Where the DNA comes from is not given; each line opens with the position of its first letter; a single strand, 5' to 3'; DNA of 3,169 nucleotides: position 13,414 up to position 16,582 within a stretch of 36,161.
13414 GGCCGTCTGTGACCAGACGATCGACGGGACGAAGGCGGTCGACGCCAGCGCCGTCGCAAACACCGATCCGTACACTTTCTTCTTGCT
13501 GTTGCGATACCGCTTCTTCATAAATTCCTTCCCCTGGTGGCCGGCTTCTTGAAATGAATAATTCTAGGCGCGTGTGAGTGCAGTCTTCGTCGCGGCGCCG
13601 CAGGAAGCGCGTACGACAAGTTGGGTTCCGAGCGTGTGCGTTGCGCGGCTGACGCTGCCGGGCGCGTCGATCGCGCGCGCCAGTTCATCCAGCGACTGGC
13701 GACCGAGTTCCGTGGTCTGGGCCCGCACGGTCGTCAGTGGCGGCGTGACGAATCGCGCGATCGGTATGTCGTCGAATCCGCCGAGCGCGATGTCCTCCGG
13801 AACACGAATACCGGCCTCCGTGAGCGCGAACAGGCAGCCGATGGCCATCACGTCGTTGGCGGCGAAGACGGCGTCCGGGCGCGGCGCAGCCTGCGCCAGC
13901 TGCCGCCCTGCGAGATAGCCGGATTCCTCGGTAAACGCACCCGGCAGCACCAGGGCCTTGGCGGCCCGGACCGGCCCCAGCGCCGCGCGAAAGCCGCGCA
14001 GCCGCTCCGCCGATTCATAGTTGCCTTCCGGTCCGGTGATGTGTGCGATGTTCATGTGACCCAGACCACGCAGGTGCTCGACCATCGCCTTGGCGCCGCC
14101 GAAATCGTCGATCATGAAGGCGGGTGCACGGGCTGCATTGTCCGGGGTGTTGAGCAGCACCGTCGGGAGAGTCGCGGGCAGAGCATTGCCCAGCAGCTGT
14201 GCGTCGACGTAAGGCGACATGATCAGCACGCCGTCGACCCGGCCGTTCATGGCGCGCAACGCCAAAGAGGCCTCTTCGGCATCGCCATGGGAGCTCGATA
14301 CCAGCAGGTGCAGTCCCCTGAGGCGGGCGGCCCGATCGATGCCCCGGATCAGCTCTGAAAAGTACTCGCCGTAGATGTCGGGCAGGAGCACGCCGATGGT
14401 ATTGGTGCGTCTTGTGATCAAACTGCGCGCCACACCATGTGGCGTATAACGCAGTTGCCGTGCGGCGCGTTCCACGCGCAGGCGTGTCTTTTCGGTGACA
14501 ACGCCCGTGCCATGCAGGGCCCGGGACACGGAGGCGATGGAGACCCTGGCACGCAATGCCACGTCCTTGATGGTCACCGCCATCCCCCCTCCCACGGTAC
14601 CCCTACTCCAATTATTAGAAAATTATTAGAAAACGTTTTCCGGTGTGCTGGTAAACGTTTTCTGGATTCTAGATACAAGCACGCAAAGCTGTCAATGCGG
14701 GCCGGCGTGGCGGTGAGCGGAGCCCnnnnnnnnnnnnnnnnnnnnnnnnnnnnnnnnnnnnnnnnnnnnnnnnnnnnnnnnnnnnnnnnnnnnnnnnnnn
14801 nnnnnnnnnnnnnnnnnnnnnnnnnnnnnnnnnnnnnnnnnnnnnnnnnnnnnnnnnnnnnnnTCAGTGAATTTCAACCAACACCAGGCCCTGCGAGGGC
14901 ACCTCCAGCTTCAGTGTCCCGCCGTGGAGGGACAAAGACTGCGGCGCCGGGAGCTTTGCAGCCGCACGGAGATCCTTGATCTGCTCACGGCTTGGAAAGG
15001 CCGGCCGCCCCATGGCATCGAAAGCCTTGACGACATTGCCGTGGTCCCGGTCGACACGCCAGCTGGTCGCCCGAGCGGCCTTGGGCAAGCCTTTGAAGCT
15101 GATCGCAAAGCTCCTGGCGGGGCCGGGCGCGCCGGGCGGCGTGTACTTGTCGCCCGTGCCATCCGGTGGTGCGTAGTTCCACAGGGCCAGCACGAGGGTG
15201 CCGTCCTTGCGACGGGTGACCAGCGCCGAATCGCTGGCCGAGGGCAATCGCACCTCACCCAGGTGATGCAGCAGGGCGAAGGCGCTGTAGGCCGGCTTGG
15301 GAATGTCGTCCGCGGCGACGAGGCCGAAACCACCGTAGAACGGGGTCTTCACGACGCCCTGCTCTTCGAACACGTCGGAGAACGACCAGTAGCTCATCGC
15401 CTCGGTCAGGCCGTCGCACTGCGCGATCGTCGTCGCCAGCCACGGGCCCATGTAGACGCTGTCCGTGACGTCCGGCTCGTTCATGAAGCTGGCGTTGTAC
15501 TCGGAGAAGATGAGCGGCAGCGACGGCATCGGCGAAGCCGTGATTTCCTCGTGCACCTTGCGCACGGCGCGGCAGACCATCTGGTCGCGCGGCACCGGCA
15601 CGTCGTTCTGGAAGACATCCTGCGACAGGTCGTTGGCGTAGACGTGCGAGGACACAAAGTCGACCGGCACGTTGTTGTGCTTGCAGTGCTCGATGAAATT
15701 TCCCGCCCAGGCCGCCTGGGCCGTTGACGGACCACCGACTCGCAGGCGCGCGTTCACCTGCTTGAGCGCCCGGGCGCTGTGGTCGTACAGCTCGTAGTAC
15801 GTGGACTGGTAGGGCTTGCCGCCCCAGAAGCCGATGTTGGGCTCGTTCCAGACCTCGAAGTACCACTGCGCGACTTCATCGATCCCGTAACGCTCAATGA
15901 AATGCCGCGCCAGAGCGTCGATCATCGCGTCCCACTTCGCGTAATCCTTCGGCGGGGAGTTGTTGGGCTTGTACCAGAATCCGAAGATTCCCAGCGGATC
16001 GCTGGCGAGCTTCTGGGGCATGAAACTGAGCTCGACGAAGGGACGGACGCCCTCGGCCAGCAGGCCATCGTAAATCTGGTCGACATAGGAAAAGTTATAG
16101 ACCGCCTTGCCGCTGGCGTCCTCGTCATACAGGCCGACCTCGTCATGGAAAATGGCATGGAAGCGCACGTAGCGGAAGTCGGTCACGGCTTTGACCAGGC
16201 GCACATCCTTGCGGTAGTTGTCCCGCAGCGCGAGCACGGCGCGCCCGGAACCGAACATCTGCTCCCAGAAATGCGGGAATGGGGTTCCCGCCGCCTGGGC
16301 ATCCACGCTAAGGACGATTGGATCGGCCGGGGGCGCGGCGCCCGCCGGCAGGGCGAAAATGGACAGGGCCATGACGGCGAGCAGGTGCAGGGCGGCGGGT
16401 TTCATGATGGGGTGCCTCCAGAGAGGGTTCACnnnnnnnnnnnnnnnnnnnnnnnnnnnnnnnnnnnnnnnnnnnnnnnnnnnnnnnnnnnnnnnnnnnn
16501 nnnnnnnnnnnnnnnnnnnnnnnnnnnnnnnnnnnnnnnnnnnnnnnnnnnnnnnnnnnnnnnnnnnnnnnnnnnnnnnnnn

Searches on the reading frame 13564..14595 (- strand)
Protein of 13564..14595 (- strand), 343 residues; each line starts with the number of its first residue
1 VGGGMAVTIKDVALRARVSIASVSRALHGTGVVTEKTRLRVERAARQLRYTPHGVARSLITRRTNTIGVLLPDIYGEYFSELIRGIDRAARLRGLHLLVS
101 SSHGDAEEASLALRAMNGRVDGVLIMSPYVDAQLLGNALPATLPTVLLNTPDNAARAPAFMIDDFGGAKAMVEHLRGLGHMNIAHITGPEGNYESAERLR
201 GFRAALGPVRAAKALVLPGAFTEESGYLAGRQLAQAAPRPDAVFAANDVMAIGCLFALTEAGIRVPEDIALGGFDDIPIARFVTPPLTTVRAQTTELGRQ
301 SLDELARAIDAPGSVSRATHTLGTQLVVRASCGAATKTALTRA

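Call 9: search_protein_families(library=pfam, proteins=[window:13564-14595:-], max_evalue=0.001)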
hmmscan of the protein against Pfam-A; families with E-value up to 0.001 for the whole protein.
window:13564-14595:- (343 aa): 4 families
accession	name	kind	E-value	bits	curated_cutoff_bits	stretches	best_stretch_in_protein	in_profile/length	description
PF13377.12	Peripla_BP_3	-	3.6e-35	122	26.5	1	172-332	1-167/167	Periplasmic binding protein-like domain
PF00532.27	Peripla_BP_1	-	8e-21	75.2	22.2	1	65-317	2-269/281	Periplasmic binding proteins and sugar binding domain of LacI family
PF00356.27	LacI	-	3.1e-14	52.9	27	1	8-52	1-45/46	Bacterial regulatory proteins, lacI family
PF13407.12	Peripla_BP_4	-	3.1e-13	50.3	35.1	1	67-279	1-221/258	Periplasmic binding protein domain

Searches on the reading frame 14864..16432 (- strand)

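Call 9: search_protein_families(library=pfam, proteins=[window:14864-16432:-], max_evalue=0.001)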
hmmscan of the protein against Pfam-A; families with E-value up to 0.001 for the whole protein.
window:14864-16432:- (522 aa): 1 family
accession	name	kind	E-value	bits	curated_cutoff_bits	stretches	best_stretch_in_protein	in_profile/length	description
PF01229.23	Glyco_hydro_39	-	3.8e-106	356.2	26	1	41-493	3-456/472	Glycosyl hydrolases family 39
